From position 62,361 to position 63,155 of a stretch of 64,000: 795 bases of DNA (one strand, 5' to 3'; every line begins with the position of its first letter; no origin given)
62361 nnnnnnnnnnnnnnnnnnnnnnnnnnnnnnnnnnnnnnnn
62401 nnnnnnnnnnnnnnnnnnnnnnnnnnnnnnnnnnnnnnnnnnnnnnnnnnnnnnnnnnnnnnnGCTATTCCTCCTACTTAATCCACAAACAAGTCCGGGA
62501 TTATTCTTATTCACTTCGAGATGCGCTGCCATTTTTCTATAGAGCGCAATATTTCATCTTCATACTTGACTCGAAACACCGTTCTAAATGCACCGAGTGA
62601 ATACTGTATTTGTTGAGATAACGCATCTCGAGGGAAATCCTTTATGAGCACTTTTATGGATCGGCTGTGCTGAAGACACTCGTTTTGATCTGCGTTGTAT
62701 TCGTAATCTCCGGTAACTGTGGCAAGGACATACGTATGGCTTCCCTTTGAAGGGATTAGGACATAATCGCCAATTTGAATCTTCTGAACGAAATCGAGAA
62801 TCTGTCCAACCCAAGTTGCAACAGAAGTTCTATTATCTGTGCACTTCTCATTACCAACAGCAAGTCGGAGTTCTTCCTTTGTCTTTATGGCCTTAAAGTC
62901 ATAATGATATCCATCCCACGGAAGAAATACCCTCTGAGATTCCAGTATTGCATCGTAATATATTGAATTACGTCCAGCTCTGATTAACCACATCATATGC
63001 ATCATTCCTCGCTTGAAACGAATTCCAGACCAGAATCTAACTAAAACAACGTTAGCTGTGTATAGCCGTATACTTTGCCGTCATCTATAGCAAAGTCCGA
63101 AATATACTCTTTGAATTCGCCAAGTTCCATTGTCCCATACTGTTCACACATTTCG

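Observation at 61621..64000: Methyltransferase + stand-alone Mrr-N-like domain protein + GIY-YIG/DUF4357 nuclease: a compact cassette that looks like an undescribed restriction-type defence module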

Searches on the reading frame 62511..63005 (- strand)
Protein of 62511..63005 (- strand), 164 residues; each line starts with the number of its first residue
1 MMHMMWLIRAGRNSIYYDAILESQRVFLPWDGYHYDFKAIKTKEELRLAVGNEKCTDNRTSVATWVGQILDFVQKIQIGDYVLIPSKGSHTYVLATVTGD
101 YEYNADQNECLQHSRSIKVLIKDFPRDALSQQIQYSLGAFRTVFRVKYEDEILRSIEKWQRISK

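Call 3: search_protein_families(library=pfam, proteins=[window:62511-63005:-], max_evalue=0.1)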
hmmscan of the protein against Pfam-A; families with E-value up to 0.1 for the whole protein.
window:62511-63005:- (164 aa): 0 families

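Call 4: search_protein_families(library=ncbifam, proteins=[window:62511-63005:-], max_evalue=0.1)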
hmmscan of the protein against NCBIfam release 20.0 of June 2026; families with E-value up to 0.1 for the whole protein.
window:62511-63005:- (164 aa): 0 families

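Call 5: search_protein_families(library=padloc, proteins=[window:62511-63005:-], max_evalue=0.1)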
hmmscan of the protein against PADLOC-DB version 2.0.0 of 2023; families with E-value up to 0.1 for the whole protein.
window:62511-63005:- (164 aa): 7 families
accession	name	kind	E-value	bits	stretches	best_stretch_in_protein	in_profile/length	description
PDLC04815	PDC-S02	-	2.2e-35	120.6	1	3-150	2-147/346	-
PDLC04819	PDC-S02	-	2e-28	97.6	1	1-158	1-158/334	-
PDLC04806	PDC-S02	-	2.8e-20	70.9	1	2-160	1-161/324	-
PDLC04824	PDC-S02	-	2.1e-16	58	1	2-157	1-159/308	-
PDLC04799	PDC-S02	-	7.4e-11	39.7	1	64-156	68-158/308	-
PDLC03448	REase_II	-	6.7e-05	19.2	1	36-145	294-404/857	Type II restriction enzyme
PDLC04816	PDC-S02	-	0.00012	19.7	1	60-147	55-142/299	-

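Call 6: find_encoding_contigs(protein=window:62511-63005:-, flank=10000, max_places=10)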
Protein window:62511-63005:- (164 aa): no gene with exactly this product is on record in the collection.

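Call 8: find_homologous_proteins(query=window:62511-63005:-, max_evalue=0.001)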
Query window:62511-63005:- (164 aa): 52 proteins with E <= 0.001 among 73 candidates.
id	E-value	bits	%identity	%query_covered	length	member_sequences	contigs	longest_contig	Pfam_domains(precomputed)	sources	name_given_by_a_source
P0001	3.2e-102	357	99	98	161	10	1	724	PF28530.1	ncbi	-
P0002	5.2e-93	327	89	98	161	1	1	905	PF28530.1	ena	-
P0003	1.3e-82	293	78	98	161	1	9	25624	PF28530.1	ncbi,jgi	jgi:restriction system protein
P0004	9.5e-80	284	78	96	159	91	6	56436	PF28530.1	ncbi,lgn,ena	-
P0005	2.8e-58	214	58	98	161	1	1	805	PF28530.1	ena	-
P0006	1.8e-55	205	54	96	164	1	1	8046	PF28530.1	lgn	-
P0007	1.9e-54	202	54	96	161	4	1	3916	PF28530.1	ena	-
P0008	2.2e-54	202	54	96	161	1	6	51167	PF28530.1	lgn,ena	-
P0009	2.8e-54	201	54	96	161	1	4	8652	PF28530.1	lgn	-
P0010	3.6e-54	201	54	96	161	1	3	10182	PF28530.1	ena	-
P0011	6.6e-54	200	52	96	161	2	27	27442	PF28530.1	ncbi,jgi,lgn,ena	jgi:predicted Mrr-cat superfamily restriction endonuclease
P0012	2.7e-53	198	54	96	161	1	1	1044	PF28530.1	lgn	-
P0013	6.1e-53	197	52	96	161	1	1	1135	PF28530.1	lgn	-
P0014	1.2e-52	196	49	96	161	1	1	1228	PF28530.1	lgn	-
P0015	2.9e-52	195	52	96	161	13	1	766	PF28530.1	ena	-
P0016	4.0e-52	194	52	95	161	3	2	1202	PF28530.1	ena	-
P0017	6.5e-52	194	51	96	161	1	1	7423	PF28530.1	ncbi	-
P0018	1.0e-51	193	51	95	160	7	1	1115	PF28530.1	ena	-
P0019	2.4e-51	192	52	96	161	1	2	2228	PF28530.1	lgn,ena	-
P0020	1.3e-50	189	52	98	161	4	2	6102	PF28530.1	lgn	-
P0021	1.8e-50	189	50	96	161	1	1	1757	PF28530.1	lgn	-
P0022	2.6e-50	188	51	96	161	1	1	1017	PF28530.1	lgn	-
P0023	4.0e-50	188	53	96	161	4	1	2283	PF28530.1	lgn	-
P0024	5.3e-50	187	51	98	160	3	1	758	PF28530.1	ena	-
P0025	1.6e-49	186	49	98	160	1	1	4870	PF28530.1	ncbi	-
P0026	2.1e-49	185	52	96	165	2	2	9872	PF28530.1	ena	-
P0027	2.9e-49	185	49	96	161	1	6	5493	PF28530.1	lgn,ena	-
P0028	2.2e-48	182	50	96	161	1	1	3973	PF28530.1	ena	-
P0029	1.2e-47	180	51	96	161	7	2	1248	PF28530.1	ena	-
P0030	4.9e-47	178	52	93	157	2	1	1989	PF28530.1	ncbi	-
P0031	7.0e-47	177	52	93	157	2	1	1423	PF28530.1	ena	-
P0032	8.8e-47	177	51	96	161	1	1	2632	PF28530.1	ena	-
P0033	9.5e-47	177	51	95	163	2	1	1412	PF28530.1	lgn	-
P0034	1.2e-46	176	50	96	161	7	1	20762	PF28530.1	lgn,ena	-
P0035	1.4e-45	173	48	95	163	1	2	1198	PF28530.1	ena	-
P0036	4.2e-45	171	47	94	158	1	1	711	PF28530.1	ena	-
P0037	1.5e-43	166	52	87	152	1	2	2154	PF28530.1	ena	-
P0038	3.5e-42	162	46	96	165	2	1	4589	PF28530.1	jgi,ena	-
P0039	1.2e-41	160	74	55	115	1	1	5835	PF28530.1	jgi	-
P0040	8.1e-41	157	44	98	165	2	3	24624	PF28530.1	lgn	-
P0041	3.1e-40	156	47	95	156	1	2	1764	PF28530.1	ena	-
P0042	2.7e-39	153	45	95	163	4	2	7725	PF28530.1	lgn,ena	-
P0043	2.7e-37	146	45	95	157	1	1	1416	PF28530.1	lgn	-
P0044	4.8e-36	142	47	95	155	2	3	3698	PF28530.1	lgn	-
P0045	6.3e-36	142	47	95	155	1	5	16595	PF28530.1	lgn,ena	-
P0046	7.3e-35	138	45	94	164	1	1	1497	PF28530.1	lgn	-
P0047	1.3e-33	134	43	95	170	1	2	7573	PF28530.1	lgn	-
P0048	1.8e-32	130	38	95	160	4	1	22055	PF28530.1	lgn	-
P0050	3.8e-29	120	42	95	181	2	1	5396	PF28530.1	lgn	-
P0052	2.3e-15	75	38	89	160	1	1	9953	PF28530.1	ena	-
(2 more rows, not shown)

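Call 9: find_encoding_contigs(protein=P0004, flank=6000, max_places=6)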
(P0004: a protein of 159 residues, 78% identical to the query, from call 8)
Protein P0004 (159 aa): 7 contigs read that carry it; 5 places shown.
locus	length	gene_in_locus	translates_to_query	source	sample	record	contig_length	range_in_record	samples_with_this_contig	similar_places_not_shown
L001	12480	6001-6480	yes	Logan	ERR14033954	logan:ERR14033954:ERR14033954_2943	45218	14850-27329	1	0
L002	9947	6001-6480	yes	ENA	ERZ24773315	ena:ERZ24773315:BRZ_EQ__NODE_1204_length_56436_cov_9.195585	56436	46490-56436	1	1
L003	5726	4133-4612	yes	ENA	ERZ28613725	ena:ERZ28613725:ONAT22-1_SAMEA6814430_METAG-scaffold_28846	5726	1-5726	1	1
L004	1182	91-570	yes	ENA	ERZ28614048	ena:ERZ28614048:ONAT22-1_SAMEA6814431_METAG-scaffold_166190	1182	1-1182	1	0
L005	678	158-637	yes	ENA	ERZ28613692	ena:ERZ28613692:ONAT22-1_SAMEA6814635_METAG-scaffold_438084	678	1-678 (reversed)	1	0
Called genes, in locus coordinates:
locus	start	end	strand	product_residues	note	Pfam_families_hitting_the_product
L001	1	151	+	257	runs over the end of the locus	PF04055:Radical_SAM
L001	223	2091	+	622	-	-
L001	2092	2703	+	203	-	-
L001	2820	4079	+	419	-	PF01555:N6_N4_Mtase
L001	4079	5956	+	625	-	PF01555:N6_N4_Mtase, PF01170:UPF0020 (faint), PF02086:MethyltransfD12 (faint)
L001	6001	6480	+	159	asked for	PF28530:DUF8426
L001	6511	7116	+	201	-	PF03352:Adenine_glyco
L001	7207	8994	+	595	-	PF03235:GmrSD_N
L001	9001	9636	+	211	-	PF02810:SEC-C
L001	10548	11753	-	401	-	PF10544:T5orf172, PF13455:MUG113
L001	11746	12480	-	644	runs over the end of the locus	PF04851:ResIII (weak), PF00270:DEAD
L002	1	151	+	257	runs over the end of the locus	PF04055:Radical_SAM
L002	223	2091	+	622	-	-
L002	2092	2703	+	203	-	-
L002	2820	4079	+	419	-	PF01555:N6_N4_Mtase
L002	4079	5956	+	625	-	PF01555:N6_N4_Mtase, PF01170:UPF0020 (faint), PF02086:MethyltransfD12 (faint)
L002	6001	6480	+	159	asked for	PF28530:DUF8426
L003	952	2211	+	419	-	PF01555:N6_N4_Mtase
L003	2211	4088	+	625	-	PF01555:N6_N4_Mtase, PF01170:UPF0020 (faint), PF02086:MethyltransfD12 (faint)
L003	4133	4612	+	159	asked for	PF28530:DUF8426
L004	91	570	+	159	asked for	PF28530:DUF8426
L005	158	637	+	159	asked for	PF28530:DUF8426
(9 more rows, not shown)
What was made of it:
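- On DUF8426 (PF28530): 50 of the 52 homologues, including the 99%-identical P0001, carry a precomputed PF28530 hit (calls 8, 9).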

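Call 10: find_encoding_contigs(protein=P0011, flank=6000, max_places=8)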
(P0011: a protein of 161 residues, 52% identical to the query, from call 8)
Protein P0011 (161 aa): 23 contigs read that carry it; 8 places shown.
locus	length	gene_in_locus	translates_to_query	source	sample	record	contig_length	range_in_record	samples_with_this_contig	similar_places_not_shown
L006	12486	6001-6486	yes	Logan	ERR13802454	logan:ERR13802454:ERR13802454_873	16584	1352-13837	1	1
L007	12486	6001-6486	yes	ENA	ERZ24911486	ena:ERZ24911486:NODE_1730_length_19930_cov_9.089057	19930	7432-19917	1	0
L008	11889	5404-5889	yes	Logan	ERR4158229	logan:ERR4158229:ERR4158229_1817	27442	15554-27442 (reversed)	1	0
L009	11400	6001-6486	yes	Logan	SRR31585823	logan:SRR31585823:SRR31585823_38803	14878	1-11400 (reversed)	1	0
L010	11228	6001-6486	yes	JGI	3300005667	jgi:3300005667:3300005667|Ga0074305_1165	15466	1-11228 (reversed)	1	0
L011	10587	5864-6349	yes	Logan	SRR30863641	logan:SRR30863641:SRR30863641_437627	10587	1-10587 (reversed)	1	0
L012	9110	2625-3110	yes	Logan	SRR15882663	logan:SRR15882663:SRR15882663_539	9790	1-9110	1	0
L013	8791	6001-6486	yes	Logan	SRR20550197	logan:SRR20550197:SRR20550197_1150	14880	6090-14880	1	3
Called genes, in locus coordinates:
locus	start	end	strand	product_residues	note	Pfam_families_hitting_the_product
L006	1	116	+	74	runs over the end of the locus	PF13443:HTH_26, PF01381:HTH_3 (weak)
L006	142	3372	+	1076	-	PF00270:DEAD (faint), PF00176:SNF2-rel_dom, PF04851:ResIII, PF00271:Helicase_C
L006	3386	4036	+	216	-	PF14335:DUF4391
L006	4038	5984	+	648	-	PF01555:N6_N4_Mtase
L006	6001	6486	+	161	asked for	PF28530:DUF8426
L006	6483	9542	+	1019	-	PF04851:ResIII, PF00270:DEAD (weak), PF19778:RE_endonuc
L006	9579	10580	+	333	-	PF28530:DUF8426, PF04471:Mrr_cat, PF22722:NA-iREase1 (weak)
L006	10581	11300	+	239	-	PF17746:SfsA_N, PF03749:SfsA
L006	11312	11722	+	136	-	-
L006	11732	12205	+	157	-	PF00583:Acetyltransf_1, PF13673:Acetyltransf_10 (weak), PF13508:Acetyltransf_7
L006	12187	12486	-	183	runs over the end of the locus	-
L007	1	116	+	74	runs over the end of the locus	PF13443:HTH_26, PF01381:HTH_3 (weak)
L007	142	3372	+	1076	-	PF00270:DEAD (faint), PF00176:SNF2-rel_dom, PF04851:ResIII, PF00271:Helicase_C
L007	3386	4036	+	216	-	PF14335:DUF4391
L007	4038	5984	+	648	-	PF01555:N6_N4_Mtase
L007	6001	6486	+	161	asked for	PF28530:DUF8426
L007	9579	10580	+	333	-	PF28530:DUF8426, PF04471:Mrr_cat, PF22722:NA-iREase1 (weak)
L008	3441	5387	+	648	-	PF01555:N6_N4_Mtase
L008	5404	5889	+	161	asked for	PF28530:DUF8426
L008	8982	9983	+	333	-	PF28530:DUF8426, PF04471:Mrr_cat, PF22722:NA-iREase1 (weak)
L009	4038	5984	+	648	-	PF01555:N6_N4_Mtase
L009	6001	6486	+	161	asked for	PF28530:DUF8426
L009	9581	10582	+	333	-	PF28530:DUF8426, PF04471:Mrr_cat, PF22722:NA-iREase1 (weak)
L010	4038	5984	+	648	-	PF01555:N6_N4_Mtase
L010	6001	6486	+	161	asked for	PF28530:DUF8426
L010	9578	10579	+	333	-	PF28530:DUF8426, PF04471:Mrr_cat, PF22722:NA-iREase1 (weak)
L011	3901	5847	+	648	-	PF01555:N6_N4_Mtase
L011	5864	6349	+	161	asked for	PF28530:DUF8426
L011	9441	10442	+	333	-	PF28530:DUF8426, PF04471:Mrr_cat, PF22722:NA-iREase1 (weak)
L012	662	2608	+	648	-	PF01555:N6_N4_Mtase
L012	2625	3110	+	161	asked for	PF28530:DUF8426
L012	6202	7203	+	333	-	PF28530:DUF8426, PF04471:Mrr_cat, PF22722:NA-iREase1 (weak)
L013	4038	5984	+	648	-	PF01555:N6_N4_Mtase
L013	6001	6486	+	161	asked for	PF28530:DUF8426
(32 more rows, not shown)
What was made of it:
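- On Mrr-type Type IV nuclease (PDC-S02): Fusions exist as separate genes of 333 aa (call 10).
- DUF8426 is the N-terminal module of DUF8426-Mrr_cat proteins (calls 5, 10).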

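Call 12: find_related_loci(query=A1, collection=genome_contigs, flank=10000)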
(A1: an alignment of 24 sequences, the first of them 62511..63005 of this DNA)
Query A1 (164 aa) in genome_contigs; peptide patterns used: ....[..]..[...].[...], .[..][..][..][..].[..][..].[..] (x = any residue, [..] = any of these).
34 stretches matched a pattern; 14 encode a relative of the query (tblastn E <= 1e-3); 13 distinct loci.
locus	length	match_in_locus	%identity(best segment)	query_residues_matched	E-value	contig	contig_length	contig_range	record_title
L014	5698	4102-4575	78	3-160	5e-87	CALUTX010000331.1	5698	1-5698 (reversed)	MAG: uncultured Parabacteroides sp. isolate BRZ_M__bin56 genome assembly, contig: BRZ_M__NODE_28521_length_5698_cov_3.17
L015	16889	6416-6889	78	3-160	4e-87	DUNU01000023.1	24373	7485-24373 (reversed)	MAG TPA_asm: Clostridiales bacterium isolate AS08sgBPME_112 330075_AS08, whole genome shotgun sequence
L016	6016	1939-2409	52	4-160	3e-59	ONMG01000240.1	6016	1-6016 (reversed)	uncultured Prevotella sp. isolate RUG430 genome assembly, contig: k87_32441576, whole genome shotgun sequence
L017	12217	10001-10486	45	3-164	6e-51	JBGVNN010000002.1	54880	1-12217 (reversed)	MAG: Candidatus Egerieisoma sp. isolate fecal_MAG_233 fecal_MAG_233_contig_0002, whole genome shotgun sequence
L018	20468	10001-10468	49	5-160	1e-48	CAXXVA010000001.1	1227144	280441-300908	MAG: Candidatus Limiplasma sp. isolate 1b40ec15-c8d9-4caf-aea4-51b5f2d9af80 genome assembly, contig: contig_1, whole gen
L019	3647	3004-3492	44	2-164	7e-48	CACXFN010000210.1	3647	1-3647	MAG: uncultured Clostridiales bacterium isolate RUG11214 genome assembly, contig: RUG11214_asm_210, whole genome shotgun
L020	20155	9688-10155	46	4-160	9e-46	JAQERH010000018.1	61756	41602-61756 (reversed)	Lachnospiraceae bacterium AM93-12TA AM93-12TA.Scaf18, whole genome shotgun sequence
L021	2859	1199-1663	45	4-159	1e-44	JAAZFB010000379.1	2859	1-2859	MAG: Clostridiaceae bacterium isolate AS10tlH2TH_150 264907_AS10, whole genome shotgun sequence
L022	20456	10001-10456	41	4-156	2e-40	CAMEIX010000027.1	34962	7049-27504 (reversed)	MAG: uncultured Lachnospiraceae bacterium isolate SRR15057922_bin.30_metaWRAP_v1.3_MAG genome assembly, contig: ERZ10407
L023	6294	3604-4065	41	4-158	4e-39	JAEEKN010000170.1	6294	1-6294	MAG: Lachnospiraceae bacterium isolate Tb.RUG.194 k141_4314215_flag=1_multi=14.7063_len=6294, whole genome shotgun seque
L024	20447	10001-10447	39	4-154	3e-36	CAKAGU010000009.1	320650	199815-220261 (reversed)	MAG TPA_asm: uncultured Stomatobaculum sp. isolate DRR214961_bin.33_metaWRAP_v1.1_MAG genome assembly, contig: BNJU01003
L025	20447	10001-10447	33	5-154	2e-24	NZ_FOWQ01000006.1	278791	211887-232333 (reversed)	Geodermatophilus dictyosporus strain DSM 44208, whole genome shotgun sequence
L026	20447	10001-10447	40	3-153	4e-37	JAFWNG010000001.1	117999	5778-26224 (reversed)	MAG: Solobacterium sp. isolate RGIG5894 Sheep_Jejunum-5__c293, whole genome shotgun sequence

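Call 17: find_encoding_contigs(protein=P0001, flank=10000, max_places=10)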
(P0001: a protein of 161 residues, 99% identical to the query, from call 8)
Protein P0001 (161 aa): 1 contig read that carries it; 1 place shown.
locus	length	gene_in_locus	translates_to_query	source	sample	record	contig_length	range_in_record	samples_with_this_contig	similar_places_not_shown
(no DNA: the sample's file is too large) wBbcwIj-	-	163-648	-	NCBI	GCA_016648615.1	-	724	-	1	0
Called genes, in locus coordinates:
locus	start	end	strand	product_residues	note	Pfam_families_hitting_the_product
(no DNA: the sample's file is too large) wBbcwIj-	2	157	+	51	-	?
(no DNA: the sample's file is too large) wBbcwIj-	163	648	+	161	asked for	PF28530:DUF8426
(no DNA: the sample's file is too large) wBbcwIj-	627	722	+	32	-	?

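Call 23: search_protein_families(library=pfam, proteins=[L001:223-2091:+, L001:2092-2703:+, L001:2820-4079:+, L001:4079-5956:+, L018:3990-7508:+, L018:7390-9954:+, L018:10582-11484:+, L019:44-2992:+, L020:8116-9672:+, L020:10169-13048:+], max_evalue=0.01)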
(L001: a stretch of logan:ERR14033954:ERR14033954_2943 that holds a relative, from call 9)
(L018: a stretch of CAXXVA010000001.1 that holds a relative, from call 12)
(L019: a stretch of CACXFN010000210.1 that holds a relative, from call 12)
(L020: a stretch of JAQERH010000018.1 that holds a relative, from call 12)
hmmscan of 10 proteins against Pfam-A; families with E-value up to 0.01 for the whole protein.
L001:223-2091:+ (622 aa): 1 family
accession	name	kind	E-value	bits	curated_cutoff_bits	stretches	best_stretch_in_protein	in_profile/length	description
PF14799.11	FAM195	-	0.0062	17.3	25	0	331-369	23-61/98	FAM195 family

L001:2092-2703:+ (203 aa): 0 families

L001:2820-4079:+ (419 aa): 3 families
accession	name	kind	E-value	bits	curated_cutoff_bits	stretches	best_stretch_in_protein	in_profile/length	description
PF01555.25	N6_N4_Mtase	-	4.5e-15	56.6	26.7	2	57-119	152-213/221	DNA methylase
PF01170.24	UPF0020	-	0.00035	20.8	22.3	1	85-117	26-58/197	RMKL-like, methyltransferase domain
PF23655.1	LYRM_2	-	0.0037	17.5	27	1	291-328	19-58/70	LYR motif containing domain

L001:4079-5956:+ (625 aa): 4 families
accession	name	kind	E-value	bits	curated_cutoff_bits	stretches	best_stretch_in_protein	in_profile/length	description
PF01555.25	N6_N4_Mtase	-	4.4e-16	60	26.7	1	20-77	160-217/221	DNA methylase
PF02086.21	MethyltransfD12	-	3.2e-08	34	22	1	29-206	10-164/253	D12 class N6 adenine-specific DNA methyltransferase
PF01170.24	UPF0020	-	1e-06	29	22.3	1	40-67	27-54/197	RMKL-like, methyltransferase domain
PF03602.21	Cons_hypoth95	-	0.0011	19.2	24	0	318-359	86-127/182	Conserved hypothetical protein 95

L018:3990-7508:+ (1172 aa): 5 families
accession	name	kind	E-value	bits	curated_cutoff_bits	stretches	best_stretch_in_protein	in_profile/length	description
PF25796.1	BREX_BrxC_4th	-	2.3e-44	151.4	27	1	556-727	1-173/173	BREX ATP-binding protein BrxC 4th domain with six-stranded beta sheet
PF25791.1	BREX_BrxC_wHTH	-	1.6e-32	112.5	27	1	734-858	1-126/126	BREX ATP-binding protein BrxC winged helix-turn-helix domain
PF25792.1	BREX_BrxC_helical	-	2.6e-29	102.4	27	1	865-982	2-118/123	BREX ATP-binding protein BrxC alpha helical domain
PF07693.20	KAP_NTPase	-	0.00012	21.8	20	1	47-172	2-62/293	KAP family P-loop domain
PF02463.25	SMC_N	-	0.00078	19.4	40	1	50-421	10-146/220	RecF/RecN/SMC N terminal domain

L018:7390-9954:+ (854 aa): 4 families
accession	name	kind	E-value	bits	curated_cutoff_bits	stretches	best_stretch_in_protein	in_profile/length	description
PF07669.17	Eco57I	-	2.8e-25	89.8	25.3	1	390-574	1-171/171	Eco57I restriction-modification methylase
PF02384.22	N6_Mtase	-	2.9e-11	43.7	20.4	2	480-586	122-230/311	N-6 DNA Methylase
PF20473.4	MmeI_Mtase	-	0.00012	21.8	27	1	347-415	19-88/259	MmeI, DNA-methyltransferase domain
PF01170.24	UPF0020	-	0.00049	20.3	22.3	0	470-494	106-132/197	RMKL-like, methyltransferase domain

L018:10582-11484:+ (300 aa): 0 families

L019:44-2992:+ (982 aa): 3 families
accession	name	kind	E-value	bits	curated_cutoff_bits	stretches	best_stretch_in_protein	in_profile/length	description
PF07669.17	Eco57I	-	3.6e-21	76.4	25.3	1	159-389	1-171/171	Eco57I restriction-modification methylase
PF02384.22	N6_Mtase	-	1.5e-11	44.7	20.4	1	296-404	123-233/311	N-6 DNA Methylase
PF20473.4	MmeI_Mtase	-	2.2e-05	24.2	27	1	116-322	19-159/259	MmeI, DNA-methyltransferase domain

L020:8116-9672:+ (518 aa): 3 families
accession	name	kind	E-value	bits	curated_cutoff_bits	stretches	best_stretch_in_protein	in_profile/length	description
PF07669.17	Eco57I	-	2e-40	139.1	25.3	1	90-263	1-171/171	Eco57I restriction-modification methylase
PF02384.22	N6_Mtase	-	2.7e-06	27.4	20.4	1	23-107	26-95/311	N-6 DNA Methylase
PF20473.4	MmeI_Mtase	-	0.00017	21.3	27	1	48-192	20-146/259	MmeI, DNA-methyltransferase domain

L020:10169-13048:+ (959 aa): 3 families
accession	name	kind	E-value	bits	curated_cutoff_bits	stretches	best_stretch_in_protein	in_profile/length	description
PF10544.15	T5orf172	-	1e-08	36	20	1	17-108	2-98/101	T5orf172 domain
PF13455.12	MUG113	-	1.4e-08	35.7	22.3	1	30-107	1-70/73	Meiotically up-regulated gene 113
PF04851.21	ResIII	-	2e-06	28.3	22.5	1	124-281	2-149/164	Type III restriction enzyme, res subunit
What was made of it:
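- On Type II amino-methyltransferase (PF01555 / PDLC03367): The N-terminal half with the PF01555 core (residues 20-77 in L001, call 23) lies outside the window.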
